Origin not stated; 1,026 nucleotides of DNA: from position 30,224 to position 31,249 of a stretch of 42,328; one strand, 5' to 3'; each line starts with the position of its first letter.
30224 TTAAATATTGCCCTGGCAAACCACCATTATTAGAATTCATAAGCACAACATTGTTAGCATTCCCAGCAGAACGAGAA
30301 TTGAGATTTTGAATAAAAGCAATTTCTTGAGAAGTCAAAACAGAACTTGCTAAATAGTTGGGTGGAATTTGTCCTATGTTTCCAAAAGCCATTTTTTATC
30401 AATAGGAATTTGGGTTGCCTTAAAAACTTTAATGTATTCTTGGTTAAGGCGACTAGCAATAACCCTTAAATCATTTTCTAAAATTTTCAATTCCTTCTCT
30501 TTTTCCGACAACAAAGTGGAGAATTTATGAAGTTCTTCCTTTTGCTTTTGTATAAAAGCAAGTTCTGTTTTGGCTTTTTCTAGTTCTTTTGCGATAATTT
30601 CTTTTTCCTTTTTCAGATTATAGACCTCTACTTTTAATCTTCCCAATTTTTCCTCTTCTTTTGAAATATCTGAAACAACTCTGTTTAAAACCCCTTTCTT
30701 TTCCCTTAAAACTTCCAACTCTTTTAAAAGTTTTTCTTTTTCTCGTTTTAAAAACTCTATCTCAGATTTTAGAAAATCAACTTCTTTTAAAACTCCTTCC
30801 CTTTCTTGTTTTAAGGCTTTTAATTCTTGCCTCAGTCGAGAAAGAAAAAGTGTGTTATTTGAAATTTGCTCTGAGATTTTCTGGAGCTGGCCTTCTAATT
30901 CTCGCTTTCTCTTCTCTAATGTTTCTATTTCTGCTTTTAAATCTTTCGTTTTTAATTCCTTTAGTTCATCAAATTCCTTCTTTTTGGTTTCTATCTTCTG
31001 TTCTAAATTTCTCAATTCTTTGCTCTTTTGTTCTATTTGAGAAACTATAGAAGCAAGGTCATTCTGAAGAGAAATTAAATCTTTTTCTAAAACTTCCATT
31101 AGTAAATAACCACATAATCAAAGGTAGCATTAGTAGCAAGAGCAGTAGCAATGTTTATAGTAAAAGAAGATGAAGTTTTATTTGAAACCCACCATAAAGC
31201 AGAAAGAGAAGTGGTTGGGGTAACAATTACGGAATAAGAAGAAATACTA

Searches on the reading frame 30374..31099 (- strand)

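Call 30: search_protein_families(library=phrogs, proteins=[window:30374-31099:-], max_evalue=0.001)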
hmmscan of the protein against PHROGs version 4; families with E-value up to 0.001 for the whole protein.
window:30374-31099:- (241 aa): 3 families
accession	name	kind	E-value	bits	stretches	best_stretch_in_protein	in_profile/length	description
phrog_25046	-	unknown function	3.3e-07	31.3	0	5-47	45-87/183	-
phrog_4896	-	other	0.0002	21.9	1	2-137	149-287/291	glycerophosphoryl diester phosphodiesterase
phrog_4704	-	tail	0.0006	19.6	1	7-220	18-174/625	tail length tape measure protein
